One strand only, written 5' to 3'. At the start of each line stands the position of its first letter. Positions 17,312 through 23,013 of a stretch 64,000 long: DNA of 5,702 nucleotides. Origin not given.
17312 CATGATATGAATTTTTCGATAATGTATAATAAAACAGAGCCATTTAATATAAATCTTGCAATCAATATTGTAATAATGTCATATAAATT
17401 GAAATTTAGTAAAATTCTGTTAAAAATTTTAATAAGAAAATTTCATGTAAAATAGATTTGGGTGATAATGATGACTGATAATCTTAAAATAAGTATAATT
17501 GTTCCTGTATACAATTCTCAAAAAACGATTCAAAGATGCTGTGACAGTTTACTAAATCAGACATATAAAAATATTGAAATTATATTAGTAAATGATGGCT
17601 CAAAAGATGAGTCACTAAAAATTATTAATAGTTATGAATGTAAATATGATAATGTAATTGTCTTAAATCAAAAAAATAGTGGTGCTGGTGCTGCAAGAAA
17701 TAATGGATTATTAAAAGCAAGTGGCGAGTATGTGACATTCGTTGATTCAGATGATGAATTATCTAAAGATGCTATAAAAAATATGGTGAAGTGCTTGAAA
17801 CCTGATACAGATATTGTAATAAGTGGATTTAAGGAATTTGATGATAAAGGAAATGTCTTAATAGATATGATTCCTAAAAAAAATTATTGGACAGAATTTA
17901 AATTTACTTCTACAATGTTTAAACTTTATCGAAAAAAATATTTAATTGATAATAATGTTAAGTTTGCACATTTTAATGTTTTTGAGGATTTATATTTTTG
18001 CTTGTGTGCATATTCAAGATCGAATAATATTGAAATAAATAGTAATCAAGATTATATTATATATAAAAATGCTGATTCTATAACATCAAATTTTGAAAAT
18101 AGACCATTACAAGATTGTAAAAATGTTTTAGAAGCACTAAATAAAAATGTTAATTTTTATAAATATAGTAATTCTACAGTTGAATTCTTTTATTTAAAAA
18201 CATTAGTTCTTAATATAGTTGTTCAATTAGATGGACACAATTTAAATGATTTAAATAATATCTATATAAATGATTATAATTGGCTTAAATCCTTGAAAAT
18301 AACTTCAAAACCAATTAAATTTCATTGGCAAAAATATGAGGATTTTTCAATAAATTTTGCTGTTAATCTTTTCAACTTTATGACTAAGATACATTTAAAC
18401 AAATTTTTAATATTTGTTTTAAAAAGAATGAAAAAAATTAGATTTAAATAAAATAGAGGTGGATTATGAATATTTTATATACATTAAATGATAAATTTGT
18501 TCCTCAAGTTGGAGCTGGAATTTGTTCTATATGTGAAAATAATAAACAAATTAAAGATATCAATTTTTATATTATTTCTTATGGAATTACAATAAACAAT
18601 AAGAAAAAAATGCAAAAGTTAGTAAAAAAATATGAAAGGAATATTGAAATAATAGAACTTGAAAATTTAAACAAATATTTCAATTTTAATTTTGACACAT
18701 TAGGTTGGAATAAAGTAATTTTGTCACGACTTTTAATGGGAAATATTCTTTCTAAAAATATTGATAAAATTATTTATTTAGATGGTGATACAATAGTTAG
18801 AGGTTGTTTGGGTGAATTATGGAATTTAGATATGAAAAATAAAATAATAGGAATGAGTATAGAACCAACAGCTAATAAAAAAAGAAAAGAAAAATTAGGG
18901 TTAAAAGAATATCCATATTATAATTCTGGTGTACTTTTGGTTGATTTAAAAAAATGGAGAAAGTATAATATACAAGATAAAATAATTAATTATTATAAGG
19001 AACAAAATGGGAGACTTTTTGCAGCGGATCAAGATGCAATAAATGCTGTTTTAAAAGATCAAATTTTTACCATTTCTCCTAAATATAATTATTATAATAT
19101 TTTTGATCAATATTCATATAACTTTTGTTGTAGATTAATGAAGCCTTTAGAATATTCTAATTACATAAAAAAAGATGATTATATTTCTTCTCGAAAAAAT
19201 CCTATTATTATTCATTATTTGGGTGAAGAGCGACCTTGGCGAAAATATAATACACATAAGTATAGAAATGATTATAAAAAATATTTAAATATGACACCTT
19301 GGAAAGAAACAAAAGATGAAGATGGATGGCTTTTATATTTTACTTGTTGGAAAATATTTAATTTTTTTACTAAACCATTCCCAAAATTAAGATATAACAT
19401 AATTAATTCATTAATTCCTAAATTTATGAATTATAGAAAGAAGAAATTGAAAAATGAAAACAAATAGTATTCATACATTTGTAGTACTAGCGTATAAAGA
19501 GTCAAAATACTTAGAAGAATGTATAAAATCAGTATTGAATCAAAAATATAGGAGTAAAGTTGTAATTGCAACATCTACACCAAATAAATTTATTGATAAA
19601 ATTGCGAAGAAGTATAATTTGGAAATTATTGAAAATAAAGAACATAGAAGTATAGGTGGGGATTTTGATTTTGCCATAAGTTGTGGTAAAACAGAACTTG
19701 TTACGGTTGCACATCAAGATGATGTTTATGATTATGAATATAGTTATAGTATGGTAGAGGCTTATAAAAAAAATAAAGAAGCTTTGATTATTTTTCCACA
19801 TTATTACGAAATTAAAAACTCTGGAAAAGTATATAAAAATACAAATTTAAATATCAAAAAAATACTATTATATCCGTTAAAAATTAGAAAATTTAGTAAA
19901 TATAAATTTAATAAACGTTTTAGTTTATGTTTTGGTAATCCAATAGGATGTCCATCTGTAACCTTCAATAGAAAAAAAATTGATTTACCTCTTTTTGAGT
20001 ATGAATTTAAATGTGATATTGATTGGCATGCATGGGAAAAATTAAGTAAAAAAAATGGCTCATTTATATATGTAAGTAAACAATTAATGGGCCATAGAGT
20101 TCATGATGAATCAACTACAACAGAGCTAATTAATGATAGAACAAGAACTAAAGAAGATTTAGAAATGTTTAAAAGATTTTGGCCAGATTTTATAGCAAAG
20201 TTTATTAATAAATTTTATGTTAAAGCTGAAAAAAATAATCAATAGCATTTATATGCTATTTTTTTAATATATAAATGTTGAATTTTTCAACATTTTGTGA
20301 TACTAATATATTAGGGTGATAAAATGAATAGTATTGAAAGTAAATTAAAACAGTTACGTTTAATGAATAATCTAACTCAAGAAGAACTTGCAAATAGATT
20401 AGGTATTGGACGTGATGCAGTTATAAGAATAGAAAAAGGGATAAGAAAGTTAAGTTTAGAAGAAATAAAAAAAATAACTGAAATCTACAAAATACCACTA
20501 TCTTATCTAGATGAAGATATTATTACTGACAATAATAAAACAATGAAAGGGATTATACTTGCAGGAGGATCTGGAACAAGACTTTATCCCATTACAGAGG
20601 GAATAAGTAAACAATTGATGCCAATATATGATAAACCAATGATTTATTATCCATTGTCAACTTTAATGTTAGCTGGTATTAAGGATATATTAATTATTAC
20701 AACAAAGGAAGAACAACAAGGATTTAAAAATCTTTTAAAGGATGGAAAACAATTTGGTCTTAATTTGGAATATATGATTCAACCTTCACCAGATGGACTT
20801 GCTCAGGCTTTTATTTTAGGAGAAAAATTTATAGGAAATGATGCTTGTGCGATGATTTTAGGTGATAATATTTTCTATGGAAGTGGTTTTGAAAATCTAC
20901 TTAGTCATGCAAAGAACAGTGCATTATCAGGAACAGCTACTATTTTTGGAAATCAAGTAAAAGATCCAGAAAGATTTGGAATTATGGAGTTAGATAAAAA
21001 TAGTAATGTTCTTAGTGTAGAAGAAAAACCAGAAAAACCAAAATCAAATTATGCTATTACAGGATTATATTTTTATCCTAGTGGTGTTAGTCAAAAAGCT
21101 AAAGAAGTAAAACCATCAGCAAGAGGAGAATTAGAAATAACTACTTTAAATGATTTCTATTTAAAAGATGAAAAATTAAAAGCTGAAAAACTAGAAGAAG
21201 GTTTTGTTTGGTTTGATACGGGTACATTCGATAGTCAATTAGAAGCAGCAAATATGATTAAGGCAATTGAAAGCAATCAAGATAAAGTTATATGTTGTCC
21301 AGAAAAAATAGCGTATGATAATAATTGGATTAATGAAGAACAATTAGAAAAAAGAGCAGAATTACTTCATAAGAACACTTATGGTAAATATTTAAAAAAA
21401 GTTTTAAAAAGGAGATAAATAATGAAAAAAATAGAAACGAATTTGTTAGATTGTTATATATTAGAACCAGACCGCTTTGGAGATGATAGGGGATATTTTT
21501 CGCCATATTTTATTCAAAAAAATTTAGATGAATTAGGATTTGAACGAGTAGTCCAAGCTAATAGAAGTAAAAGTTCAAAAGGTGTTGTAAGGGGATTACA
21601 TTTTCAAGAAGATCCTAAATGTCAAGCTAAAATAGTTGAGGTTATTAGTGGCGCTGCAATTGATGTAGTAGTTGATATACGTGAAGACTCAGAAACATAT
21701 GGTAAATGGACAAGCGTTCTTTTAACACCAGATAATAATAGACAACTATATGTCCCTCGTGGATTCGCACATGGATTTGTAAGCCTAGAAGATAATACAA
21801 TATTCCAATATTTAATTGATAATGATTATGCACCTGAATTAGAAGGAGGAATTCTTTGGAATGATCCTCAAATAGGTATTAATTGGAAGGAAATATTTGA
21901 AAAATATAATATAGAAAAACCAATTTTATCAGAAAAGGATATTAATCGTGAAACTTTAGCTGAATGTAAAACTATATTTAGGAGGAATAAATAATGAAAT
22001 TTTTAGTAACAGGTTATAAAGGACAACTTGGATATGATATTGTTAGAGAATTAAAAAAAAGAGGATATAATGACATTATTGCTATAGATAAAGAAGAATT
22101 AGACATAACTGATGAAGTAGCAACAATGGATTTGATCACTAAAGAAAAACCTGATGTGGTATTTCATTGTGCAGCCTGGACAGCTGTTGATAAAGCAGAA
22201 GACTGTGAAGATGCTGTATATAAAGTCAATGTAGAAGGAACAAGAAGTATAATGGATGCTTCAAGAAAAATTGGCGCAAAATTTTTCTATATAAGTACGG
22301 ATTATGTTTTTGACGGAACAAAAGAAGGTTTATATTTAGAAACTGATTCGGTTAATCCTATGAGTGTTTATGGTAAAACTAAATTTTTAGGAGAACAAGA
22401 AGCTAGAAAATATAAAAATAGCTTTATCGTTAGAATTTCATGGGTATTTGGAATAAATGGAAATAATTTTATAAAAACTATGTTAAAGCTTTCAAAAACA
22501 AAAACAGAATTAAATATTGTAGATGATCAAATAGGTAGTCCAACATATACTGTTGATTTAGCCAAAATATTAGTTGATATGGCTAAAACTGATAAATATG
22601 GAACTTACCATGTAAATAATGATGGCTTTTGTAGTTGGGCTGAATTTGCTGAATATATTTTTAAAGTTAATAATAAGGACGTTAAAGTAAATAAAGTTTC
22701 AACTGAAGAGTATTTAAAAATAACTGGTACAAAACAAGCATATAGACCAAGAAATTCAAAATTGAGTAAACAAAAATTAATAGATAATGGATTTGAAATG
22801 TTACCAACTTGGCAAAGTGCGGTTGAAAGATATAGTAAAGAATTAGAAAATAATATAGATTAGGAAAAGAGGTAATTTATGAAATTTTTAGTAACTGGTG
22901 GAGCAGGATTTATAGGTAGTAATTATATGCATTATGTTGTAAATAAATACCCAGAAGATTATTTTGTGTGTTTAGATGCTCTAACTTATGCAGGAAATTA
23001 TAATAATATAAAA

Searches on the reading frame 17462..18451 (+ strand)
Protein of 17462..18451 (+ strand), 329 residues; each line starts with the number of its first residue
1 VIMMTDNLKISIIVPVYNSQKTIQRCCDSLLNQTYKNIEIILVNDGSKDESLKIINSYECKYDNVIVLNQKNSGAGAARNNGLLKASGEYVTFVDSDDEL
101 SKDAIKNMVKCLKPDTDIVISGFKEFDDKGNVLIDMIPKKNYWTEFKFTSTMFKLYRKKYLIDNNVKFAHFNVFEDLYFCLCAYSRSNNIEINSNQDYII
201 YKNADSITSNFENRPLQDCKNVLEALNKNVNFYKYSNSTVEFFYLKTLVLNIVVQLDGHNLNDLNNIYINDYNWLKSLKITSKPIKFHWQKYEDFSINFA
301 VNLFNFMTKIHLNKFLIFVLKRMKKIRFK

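Call 25: search_protein_families(library=pfam, proteins=[window:17462-18451:+], max_evalue=0.001)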
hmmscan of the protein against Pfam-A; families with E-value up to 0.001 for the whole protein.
window:17462-18451:+ (329 aa): 3 families
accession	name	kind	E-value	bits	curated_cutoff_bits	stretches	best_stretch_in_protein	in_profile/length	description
PF00535.33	Glycos_transf_2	-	1.9e-38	132.5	23.3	1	11-163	1-153/168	Glycosyl transferase family 2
PF10111.15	Glyco_tranf_2_2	-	1.1e-14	55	27.3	1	11-119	1-120/276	Glycosyltransferase like family 2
PF13641.12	Glyco_tranf_2_3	-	2.5e-11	44.5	27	1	10-127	3-126/230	Glycosyltransferase like family 2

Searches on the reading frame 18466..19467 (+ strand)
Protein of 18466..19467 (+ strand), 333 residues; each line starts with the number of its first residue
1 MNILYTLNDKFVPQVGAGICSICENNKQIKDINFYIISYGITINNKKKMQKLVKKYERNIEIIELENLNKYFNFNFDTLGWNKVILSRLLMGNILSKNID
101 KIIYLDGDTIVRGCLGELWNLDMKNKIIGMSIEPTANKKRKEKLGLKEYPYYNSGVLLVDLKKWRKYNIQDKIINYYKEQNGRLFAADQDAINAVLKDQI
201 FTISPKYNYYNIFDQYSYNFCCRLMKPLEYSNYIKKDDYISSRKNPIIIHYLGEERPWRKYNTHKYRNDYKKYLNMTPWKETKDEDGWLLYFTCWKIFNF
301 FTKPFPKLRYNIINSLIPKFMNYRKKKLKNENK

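Call 25: search_protein_families(library=pfam, proteins=[window:18466-19467:+], max_evalue=0.001)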
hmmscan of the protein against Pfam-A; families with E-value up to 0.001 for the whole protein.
window:18466-19467:+ (333 aa): 3 families
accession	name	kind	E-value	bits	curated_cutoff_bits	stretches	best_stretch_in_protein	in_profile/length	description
PF01501.26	Glyco_transf_8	-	3.7e-45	154.9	24.3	1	2-260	1-251/253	Glycosyl transferase family 8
PF18404.7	Glyco_transf_24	-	2.8e-13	50.3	25.7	1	21-206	22-216/268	Glucosyltransferase 24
PF07206.16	Baculo_LEF-10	-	0.00033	21.2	27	0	184-216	2-34/71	Baculovirus late expression factor 10 (LEF-10)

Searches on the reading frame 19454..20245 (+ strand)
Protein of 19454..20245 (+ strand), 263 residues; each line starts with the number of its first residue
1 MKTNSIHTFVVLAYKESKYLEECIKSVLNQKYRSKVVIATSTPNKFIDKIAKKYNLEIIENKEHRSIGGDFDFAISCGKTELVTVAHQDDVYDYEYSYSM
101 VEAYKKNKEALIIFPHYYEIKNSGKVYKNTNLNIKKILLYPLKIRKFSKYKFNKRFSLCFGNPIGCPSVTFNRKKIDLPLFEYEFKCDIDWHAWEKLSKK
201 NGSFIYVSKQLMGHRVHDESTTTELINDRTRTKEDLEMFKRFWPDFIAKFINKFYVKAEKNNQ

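Call 25: search_protein_families(library=pfam, proteins=[window:19454-20245:+], max_evalue=0.001)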
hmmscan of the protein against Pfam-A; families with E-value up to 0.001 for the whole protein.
window:19454-20245:+ (263 aa): 2 families
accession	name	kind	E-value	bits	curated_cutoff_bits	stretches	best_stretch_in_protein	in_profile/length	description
PF00535.33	Glycos_transf_2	-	2.2e-16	60.7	23.3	1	9-177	2-164/168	Glycosyl transferase family 2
PF13641.12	Glyco_tranf_2_3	-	0.00052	20.5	27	0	8-93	4-100/230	Glycosyltransferase like family 2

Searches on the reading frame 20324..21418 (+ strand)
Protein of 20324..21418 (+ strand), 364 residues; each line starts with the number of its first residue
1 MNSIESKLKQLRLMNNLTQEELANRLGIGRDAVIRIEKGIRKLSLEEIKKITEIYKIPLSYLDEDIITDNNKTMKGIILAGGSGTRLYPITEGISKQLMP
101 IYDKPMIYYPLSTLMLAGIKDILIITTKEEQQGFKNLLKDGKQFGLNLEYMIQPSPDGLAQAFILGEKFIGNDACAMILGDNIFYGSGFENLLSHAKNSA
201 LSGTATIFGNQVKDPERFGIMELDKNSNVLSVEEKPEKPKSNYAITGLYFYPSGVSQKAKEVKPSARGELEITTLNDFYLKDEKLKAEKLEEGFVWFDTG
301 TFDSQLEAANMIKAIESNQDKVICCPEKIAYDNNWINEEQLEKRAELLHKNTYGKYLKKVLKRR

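Call 26: search_protein_families(library=pfam, proteins=[window:20324-21418:+], max_evalue=0.001)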
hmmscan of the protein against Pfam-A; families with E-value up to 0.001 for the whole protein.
window:20324-21418:+ (364 aa): 5 families
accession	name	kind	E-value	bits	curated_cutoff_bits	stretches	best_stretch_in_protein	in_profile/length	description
PF00483.29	NTP_transferase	-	4.6e-72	243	21.2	1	75-312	1-242/245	Nucleotidyl transferase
PF01381.28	HTH_3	-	6.2e-14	52.2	23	1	8-62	1-55/55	Helix-turn-helix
PF12804.13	NTP_transf_3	-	5.5e-08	33.6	27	1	76-199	1-114/160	MobA-like NTP transferase domain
PF12844.13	HTH_19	-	1.2e-07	32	30.2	1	7-62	3-58/64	Helix-turn-helix domain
PF13560.12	HTH_31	-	3.8e-07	30.7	27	1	8-58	6-57/64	Helix-turn-helix domain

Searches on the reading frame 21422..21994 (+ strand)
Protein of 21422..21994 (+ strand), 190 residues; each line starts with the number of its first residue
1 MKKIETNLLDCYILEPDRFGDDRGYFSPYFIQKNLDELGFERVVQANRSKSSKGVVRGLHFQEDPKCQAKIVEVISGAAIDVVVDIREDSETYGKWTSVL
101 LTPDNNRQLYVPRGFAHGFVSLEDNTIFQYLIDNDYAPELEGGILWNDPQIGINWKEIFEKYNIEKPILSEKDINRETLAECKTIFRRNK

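Call 26: search_protein_families(library=pfam, proteins=[window:21422-21994:+], max_evalue=0.001)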
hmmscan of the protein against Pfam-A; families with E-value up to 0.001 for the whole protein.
window:21422-21994:+ (190 aa): 1 family
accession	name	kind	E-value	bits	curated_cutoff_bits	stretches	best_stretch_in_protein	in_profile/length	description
PF00908.23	dTDP_sugar_isom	-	3.9e-63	212.6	27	1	5-181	1-168/168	dTDP-4-dehydrorhamnose 3,5-epimerase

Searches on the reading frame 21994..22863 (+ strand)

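Call 26: search_protein_families(library=pfam, proteins=[window:21994-22863:+], max_evalue=0.001)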
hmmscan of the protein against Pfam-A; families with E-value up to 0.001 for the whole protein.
window:21994-22863:+ (289 aa): 6 families
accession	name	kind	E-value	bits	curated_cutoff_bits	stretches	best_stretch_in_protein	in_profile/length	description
PF04321.23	RmlD_sub_bind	-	2.7e-90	302.8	27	1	1-284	1-285/287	RmlD substrate binding domain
PF01370.27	Epimerase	-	5e-28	98.6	20.9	1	4-197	2-225/240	NAD dependent epimerase/dehydratase family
PF16363.11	GDP_Man_Dehyd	-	2.4e-20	73.7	27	1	35-251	58-299/332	GDP-mannose 4,6 dehydratase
PF02719.21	Polysacc_synt_2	-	9.3e-13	48.4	20.2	1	37-187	62-206/293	Polysaccharide biosynthesis protein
PF01073.25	3Beta_HSD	-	5.2e-11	42.5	22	1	6-194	3-226/280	3-beta hydroxysteroid dehydrogenase/isomerase family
PF07993.18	NAD_binding_4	-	2.3e-10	40.5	20.1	1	51-153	87-209/258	Male sterility protein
